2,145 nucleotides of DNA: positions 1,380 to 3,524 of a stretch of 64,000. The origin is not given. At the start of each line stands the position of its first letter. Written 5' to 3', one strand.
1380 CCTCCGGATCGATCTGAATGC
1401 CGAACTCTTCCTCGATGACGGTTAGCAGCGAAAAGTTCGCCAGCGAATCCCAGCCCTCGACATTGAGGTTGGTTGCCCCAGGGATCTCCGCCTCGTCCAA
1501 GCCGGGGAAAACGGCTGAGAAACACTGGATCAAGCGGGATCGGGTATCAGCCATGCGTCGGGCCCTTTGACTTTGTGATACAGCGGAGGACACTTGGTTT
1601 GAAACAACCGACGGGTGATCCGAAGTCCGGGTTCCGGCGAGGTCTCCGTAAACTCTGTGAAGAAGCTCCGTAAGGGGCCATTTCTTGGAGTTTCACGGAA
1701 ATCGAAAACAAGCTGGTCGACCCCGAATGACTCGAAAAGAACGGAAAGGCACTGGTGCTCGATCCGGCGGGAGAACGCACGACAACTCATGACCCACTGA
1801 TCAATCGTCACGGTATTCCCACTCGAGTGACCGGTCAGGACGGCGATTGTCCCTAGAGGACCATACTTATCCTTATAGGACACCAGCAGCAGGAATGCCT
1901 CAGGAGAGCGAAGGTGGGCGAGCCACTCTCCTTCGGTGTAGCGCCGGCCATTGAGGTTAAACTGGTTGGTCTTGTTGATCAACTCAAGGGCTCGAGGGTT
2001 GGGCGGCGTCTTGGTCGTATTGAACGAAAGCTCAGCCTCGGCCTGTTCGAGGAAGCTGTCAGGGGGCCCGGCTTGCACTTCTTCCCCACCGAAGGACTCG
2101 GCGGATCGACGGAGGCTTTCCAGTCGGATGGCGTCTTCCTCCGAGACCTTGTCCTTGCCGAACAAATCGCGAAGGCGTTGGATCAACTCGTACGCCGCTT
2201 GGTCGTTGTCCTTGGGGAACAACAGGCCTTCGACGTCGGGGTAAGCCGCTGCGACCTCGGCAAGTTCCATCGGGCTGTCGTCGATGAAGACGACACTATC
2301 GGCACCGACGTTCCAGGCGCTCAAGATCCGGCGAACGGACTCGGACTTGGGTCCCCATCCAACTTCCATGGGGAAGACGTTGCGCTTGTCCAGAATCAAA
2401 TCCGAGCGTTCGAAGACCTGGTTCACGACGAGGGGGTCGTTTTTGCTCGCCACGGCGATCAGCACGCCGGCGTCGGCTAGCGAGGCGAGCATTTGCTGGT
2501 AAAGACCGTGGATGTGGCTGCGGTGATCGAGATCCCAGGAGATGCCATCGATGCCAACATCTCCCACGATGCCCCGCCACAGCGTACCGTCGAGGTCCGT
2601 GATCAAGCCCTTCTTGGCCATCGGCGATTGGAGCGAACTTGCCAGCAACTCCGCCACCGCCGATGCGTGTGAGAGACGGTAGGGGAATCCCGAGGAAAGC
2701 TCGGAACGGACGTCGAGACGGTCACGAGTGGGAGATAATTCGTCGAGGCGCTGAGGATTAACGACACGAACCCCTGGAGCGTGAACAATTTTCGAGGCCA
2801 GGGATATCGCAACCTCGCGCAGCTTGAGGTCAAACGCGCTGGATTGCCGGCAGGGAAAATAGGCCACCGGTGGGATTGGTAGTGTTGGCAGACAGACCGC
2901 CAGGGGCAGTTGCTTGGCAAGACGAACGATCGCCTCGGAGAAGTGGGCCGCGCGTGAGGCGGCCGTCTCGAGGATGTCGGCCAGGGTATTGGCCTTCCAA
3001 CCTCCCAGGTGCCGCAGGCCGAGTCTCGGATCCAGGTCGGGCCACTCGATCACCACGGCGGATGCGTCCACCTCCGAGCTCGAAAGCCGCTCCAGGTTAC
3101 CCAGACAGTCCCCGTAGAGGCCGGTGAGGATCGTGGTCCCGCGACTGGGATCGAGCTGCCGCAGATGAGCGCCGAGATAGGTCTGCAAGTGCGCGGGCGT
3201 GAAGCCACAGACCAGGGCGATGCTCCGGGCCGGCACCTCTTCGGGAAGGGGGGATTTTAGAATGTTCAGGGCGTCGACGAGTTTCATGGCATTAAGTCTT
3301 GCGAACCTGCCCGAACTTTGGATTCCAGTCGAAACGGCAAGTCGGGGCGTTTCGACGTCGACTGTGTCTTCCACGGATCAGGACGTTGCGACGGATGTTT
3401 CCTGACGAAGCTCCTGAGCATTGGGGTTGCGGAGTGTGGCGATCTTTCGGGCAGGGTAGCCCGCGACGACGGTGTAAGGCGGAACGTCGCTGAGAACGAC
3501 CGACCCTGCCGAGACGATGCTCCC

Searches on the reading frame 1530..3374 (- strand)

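Call 15: search_protein_families(library=pfam, proteins=[window:1530-3374:-], max_evalue=0.001)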
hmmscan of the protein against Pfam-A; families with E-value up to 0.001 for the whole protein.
window:1530-3374:- (614 aa): 1 family
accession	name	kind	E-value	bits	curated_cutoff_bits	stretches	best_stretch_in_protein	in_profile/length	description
PF00702.32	Hydrolase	-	0.00035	21.4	26.4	0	276-372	88-185/191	haloacid dehalogenase-like hydrolase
